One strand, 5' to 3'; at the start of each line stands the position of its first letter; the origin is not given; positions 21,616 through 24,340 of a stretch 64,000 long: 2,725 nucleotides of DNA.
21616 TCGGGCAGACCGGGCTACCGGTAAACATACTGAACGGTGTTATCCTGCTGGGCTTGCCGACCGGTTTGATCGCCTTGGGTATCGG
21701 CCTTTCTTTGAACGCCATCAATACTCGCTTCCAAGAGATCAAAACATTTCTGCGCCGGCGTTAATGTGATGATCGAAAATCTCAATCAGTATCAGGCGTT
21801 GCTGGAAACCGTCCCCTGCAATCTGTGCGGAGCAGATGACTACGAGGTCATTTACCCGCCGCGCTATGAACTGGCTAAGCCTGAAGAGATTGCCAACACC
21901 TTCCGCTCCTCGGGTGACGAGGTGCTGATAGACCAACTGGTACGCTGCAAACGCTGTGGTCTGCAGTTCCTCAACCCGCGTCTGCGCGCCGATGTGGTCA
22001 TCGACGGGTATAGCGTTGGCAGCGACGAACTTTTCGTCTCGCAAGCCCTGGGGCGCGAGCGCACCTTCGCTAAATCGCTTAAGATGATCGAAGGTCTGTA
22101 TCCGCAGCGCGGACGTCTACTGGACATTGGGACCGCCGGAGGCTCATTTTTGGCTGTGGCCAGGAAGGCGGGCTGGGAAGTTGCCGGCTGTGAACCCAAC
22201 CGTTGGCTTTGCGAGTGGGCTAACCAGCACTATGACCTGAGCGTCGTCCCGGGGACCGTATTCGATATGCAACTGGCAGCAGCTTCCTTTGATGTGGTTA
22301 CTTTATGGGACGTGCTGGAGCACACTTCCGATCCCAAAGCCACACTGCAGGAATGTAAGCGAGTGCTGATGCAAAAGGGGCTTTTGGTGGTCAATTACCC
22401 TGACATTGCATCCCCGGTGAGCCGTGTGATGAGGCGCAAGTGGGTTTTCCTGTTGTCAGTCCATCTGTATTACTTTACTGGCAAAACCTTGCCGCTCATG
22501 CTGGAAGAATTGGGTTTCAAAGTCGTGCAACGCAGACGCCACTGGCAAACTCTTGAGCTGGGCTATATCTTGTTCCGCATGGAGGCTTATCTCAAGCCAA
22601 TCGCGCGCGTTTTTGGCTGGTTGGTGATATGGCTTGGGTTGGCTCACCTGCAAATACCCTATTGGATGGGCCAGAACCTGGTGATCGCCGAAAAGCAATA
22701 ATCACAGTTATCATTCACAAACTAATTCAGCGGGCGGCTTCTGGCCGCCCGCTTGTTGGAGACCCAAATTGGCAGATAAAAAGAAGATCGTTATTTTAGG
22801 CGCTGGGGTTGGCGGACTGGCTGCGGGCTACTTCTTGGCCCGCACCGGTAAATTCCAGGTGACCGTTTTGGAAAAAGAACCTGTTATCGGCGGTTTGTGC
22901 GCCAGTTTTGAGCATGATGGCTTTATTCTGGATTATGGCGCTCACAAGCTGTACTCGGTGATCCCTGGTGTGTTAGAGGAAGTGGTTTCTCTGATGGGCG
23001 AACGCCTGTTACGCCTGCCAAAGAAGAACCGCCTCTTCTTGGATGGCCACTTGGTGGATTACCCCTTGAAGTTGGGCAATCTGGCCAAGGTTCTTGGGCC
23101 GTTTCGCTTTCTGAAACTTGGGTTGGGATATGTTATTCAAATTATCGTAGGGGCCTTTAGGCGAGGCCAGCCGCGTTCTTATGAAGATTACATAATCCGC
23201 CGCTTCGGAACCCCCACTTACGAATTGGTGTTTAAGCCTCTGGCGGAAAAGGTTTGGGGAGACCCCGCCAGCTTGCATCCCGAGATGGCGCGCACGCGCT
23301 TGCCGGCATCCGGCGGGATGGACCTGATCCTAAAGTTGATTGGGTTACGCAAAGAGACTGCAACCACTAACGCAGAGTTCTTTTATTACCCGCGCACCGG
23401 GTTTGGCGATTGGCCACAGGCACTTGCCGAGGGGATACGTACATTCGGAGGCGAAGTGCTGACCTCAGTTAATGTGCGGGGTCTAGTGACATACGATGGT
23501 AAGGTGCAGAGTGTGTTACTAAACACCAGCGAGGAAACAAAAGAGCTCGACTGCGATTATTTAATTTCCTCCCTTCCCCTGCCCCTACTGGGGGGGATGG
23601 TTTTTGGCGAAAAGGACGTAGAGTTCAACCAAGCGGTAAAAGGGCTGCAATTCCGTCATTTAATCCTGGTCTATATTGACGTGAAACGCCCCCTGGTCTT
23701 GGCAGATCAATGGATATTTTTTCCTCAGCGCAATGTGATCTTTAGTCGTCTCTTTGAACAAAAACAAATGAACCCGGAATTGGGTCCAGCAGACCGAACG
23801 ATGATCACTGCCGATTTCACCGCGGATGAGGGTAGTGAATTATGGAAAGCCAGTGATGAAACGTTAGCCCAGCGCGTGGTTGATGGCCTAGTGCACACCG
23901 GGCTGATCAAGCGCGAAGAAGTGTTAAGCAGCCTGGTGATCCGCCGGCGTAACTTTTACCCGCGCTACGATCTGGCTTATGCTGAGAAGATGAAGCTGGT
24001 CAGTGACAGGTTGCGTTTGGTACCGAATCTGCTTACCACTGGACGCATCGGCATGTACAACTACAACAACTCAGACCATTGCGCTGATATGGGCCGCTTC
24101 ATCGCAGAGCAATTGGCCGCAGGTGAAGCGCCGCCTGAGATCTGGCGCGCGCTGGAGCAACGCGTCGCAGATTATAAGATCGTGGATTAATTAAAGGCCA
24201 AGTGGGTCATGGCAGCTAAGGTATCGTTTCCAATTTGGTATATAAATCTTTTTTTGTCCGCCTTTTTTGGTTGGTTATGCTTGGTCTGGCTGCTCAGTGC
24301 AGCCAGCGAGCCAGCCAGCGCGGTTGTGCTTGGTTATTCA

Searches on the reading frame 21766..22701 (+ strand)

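Call 8: search_protein_families(library=pfam, proteins=[window:21766-22701:+])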
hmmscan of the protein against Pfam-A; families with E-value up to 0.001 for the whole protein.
window:21766-22701:+ (311 aa): 5 families
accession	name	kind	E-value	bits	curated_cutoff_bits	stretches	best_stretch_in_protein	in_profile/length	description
PF13489.12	Methyltransf_23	-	8.4e-24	84.6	27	1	105-255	13-163/164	Methyltransferase domain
PF08241.18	Methyltransf_11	-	4.5e-16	59.7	21.2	1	119-209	1-95/95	Methyltransferase domain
PF13649.12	Methyltransf_25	-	1.4e-10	42.2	27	1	119-205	2-97/97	Methyltransferase domain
PF08242.18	Methyltransf_12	-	1.5e-09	38.9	30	1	119-207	1-98/98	Methyltransferase domain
PF13847.12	Methyltransf_31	-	2.4e-08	34.2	27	1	117-218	6-118/145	Methyltransferase domain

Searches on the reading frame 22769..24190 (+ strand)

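Call 8: search_protein_families(library=pfam, proteins=[window:22769-24190:+])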
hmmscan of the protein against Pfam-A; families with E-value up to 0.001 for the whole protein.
window:22769-24190:+ (473 aa): 9 families
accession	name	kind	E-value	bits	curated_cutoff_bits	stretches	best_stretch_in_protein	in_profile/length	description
PF01593.30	Amino_oxidase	-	1.2e-20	74.7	19.8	1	15-375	2-362/443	Flavin containing amine oxidoreductase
PF13450.12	NAD_binding_8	-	1.1e-15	58.1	21.9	1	9-62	1-53/68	NAD(P)-binding Rossmann-like domain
PF01266.30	DAO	-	6e-09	36.3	27.9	1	6-52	1-45/353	FAD dependent oxidoreductase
PF00890.30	FAD_binding_2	-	6.5e-07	29.3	20.4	1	7-42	2-36/414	FAD binding domain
PF12831.13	FAD_oxidored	-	7.4e-06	25.9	27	1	7-76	2-68/416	FAD dependent oxidoreductase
PF01946.23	Thi4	-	5.6e-05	22.9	26.2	1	6-42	19-55/235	Thi4 family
PF06100.17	MCRA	-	0.00026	20.4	23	1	5-58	2-60/495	MCRA family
PF03275.19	GLF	-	0.00033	20.9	26.3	0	280-354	88-162/203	UDP-galactopyranose mutase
PF01494.25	FAD_binding_3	-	0.00036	20.3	22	0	6-37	3-33/349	FAD binding domain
